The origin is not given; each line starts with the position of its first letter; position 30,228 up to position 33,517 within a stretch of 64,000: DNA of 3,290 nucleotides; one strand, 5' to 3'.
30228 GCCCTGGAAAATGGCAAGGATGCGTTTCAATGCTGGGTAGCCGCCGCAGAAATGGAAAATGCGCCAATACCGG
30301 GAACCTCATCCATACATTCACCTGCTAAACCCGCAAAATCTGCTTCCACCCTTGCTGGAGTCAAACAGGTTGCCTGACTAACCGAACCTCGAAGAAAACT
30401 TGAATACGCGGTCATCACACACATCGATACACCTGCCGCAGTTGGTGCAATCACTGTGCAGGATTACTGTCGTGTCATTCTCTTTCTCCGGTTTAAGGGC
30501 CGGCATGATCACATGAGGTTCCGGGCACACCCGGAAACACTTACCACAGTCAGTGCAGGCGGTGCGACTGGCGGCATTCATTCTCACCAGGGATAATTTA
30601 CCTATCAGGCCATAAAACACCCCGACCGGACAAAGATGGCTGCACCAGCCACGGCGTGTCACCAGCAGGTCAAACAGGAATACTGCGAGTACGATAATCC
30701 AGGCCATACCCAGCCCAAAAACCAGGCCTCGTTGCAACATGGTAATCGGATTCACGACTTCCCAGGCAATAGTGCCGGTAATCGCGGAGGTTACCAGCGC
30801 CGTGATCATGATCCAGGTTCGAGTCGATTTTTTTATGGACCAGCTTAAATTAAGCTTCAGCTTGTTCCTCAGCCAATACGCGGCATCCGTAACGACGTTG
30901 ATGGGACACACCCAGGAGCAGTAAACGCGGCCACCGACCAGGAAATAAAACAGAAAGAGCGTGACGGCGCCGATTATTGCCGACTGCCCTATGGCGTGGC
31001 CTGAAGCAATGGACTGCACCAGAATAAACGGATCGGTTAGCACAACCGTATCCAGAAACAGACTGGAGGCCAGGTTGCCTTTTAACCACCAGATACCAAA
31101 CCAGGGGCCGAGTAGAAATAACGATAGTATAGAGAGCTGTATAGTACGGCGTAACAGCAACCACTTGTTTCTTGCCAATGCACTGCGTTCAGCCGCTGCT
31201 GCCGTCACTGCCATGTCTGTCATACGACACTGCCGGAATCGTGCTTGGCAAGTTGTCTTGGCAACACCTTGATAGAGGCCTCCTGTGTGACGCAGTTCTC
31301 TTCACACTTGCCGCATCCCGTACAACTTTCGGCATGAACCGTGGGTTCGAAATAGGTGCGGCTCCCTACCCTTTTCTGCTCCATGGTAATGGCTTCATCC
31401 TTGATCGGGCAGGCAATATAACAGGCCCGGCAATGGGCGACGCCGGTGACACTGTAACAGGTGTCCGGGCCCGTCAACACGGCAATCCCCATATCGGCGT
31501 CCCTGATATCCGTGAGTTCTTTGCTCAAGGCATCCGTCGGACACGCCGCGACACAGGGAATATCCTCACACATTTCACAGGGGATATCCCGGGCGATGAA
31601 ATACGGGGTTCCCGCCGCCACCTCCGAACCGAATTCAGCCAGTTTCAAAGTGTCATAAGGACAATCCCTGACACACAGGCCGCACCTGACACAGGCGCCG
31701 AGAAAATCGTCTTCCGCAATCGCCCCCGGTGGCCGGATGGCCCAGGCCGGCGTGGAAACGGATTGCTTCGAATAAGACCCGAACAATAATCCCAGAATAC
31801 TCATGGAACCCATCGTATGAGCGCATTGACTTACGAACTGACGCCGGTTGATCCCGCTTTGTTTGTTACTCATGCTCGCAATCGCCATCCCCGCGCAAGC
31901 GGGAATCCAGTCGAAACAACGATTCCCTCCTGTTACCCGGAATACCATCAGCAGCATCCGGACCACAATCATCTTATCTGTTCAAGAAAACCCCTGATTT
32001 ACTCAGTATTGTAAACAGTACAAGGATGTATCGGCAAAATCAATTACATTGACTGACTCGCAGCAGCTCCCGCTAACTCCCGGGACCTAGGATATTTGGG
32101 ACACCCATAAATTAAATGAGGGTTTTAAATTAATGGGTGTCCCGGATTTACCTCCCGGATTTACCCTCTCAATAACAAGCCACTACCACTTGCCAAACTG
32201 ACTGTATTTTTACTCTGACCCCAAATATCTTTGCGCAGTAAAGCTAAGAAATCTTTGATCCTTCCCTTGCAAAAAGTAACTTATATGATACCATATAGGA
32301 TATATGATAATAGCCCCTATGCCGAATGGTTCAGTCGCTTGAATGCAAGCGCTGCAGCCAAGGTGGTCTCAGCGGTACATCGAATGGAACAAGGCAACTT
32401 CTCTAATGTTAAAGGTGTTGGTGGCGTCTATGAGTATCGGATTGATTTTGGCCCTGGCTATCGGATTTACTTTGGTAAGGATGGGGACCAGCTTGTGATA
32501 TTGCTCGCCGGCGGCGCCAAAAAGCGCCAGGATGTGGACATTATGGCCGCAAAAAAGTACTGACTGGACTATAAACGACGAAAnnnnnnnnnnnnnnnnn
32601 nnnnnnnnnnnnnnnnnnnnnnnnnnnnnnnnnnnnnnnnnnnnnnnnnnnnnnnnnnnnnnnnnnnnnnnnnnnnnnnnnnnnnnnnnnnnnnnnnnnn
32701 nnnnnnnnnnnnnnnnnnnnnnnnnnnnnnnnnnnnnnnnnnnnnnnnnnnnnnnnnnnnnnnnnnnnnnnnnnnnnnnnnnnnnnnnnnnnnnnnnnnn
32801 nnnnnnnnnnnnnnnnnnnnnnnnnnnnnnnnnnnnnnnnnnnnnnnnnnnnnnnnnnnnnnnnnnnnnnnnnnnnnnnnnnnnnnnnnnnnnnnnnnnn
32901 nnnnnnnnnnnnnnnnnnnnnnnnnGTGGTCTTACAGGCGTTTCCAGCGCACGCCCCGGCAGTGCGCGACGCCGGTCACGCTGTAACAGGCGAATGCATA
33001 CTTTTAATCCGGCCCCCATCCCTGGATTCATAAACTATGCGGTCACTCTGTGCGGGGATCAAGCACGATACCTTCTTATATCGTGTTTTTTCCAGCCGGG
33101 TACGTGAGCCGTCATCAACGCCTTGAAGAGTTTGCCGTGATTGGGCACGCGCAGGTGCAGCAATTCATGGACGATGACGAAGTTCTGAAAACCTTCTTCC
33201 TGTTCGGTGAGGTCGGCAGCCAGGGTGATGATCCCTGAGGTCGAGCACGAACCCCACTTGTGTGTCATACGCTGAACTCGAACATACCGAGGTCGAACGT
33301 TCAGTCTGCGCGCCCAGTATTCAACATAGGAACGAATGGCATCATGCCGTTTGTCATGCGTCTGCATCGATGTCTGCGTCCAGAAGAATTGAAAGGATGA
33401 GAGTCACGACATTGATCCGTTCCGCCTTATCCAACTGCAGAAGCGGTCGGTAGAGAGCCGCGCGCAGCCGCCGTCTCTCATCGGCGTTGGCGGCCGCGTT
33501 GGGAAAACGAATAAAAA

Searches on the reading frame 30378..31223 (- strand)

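Call 111: search_protein_families(library=pfam, proteins=[window:30378-31223:-], max_evalue=0.001)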
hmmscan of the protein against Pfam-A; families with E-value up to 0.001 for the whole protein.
window:30378-31223:- (281 aa): 10 families
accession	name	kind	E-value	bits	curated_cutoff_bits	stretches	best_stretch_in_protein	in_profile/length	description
PF12801.12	Fer4_5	-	1.7e-20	73.1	22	2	79-124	2-47/48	4Fe-4S binding domain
PF13187.11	Fer4_9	-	3.1e-10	40.4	27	2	194-235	8-49/52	4Fe-4S dicluster domain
PF13237.11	Fer4_10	-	5e-09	36.4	25.5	1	220-269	6-52/53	4Fe-4S dicluster domain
PF12838.12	Fer4_7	-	8.7e-09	36.2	27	1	223-269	2-48/52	4Fe-4S dicluster domain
PF00037.32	Fer4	-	7.9e-08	32.2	21.1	0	254-269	3-18/24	4Fe-4S binding domain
PF13484.11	Fer4_16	-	4.6e-06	27.7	30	0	223-241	2-20/66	4Fe-4S double cluster binding domain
PF25160.1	LdpA_Fe-S-bd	-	1.3e-05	25.3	27.6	0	251-270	20-39/49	LdpA Fe-S cluster-binding domain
PF12837.12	Fer4_6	-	1.7e-05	25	25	1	220-239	6-24/24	4Fe-4S binding domain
PF14697.11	Fer4_21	-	5.5e-05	23.6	35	1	220-269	5-51/59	4Fe-4S dicluster domain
PF12798.12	Fer4_3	-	6.2e-05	24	27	0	259-269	1-11/15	4Fe-4S binding domain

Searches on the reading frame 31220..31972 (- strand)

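Call 111: search_protein_families(library=pfam, proteins=[window:31220-31972:-], max_evalue=0.001)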
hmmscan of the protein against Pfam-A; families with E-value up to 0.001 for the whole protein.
window:31220-31972:- (250 aa): 13 families
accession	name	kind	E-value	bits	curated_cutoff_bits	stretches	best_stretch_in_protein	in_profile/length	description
PF12838.12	Fer4_7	-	2.4e-15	57.1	27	2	94-148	2-52/52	4Fe-4S dicluster domain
PF00037.32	Fer4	-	4.1e-09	36.3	21.1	1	93-109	7-23/24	4Fe-4S binding domain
PF12837.12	Fer4_6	-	5.6e-09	36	25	0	212-229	4-21/24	4Fe-4S binding domain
PF13237.11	Fer4_10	-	2.2e-08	34.3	25.5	0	179-227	10-52/53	4Fe-4S dicluster domain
PF13187.11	Fer4_9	-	4.3e-08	33.5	27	1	93-148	1-51/52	4Fe-4S dicluster domain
PF13534.11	Fer4_17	-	1.3e-06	29.2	22.2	0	82-107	34-59/61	4Fe-4S dicluster domain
PF12797.12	Fer4_2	-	3e-06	27.3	24.5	0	210-227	3-20/22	4Fe-4S binding domain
PF12800.12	Fer4_4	-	3.8e-06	27.2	24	0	93-107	3-17/17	4Fe-4S binding domain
PF14697.11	Fer4_21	-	9.3e-06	26.1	35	1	180-231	10-55/59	4Fe-4S dicluster domain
PF13183.11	Fer4_8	-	1.2e-05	26.2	27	0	93-106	4-17/68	4Fe-4S dicluster domain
PF25160.1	LdpA_Fe-S-bd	-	2.5e-05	24.4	27.6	0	74-110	7-44/49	LdpA Fe-S cluster-binding domain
PF13484.11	Fer4_16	-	8.1e-05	23.8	30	0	94-112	2-20/66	4Fe-4S double cluster binding domain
PF12798.12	Fer4_3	-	0.001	20.2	27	0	217-227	1-11/15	4Fe-4S binding domain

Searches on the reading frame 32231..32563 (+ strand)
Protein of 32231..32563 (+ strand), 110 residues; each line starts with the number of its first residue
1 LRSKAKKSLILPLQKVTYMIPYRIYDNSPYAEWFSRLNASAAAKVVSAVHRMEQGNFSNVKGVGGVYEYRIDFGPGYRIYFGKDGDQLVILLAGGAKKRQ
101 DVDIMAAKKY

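Call 111: search_protein_families(library=pfam, proteins=[window:32231-32563:+], max_evalue=0.001)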
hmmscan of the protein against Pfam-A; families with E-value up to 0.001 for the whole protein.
window:32231-32563:+ (110 aa): 1 family
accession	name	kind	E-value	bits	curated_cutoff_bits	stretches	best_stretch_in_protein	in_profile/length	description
PF05973.20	Gp49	-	7.9e-07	29.5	23.9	1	32-102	1-77/90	Phage derived protein Gp49-like (DUF891)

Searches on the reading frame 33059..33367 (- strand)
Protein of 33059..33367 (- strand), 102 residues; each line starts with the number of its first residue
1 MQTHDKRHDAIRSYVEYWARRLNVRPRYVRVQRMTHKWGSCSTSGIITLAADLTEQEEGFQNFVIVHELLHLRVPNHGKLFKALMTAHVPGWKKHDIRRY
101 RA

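Call 4: search_protein_families(library=pfam, proteins=[window:33059-33367:-], max_evalue=0.01)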
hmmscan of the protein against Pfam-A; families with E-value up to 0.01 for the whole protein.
window:33059-33367:- (102 aa): 3 families
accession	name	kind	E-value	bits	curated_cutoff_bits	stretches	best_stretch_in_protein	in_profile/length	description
PF01863.23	YgjP-like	-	4.7e-25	89.2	26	1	8-95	113-200/207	YgjP-like, metallopeptidase domain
PF10263.15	SprT-like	-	2.9e-05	24.3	25.6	1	28-87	23-94/108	SprT-like family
PF18894.6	PhageMetallopep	-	0.001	19.6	23.7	1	7-99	22-114/134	Putative phage metallopeptidase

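Call 5: search_protein_families(library=padloc, proteins=[window:33059-33367:-], max_evalue=0.01)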
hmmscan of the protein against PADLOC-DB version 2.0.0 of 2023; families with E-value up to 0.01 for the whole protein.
window:33059-33367:- (102 aa): 1 family
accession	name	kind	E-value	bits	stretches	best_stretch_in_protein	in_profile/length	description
PDLC04141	capP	-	0.00023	18.7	1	43-94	52-96/242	capP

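Call 52: search_protein_families(library=ncbifam, proteins=[window:33059-33367:-], max_evalue=0.01)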
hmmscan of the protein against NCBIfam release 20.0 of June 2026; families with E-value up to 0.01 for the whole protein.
window:33059-33367:- (102 aa): 0 families
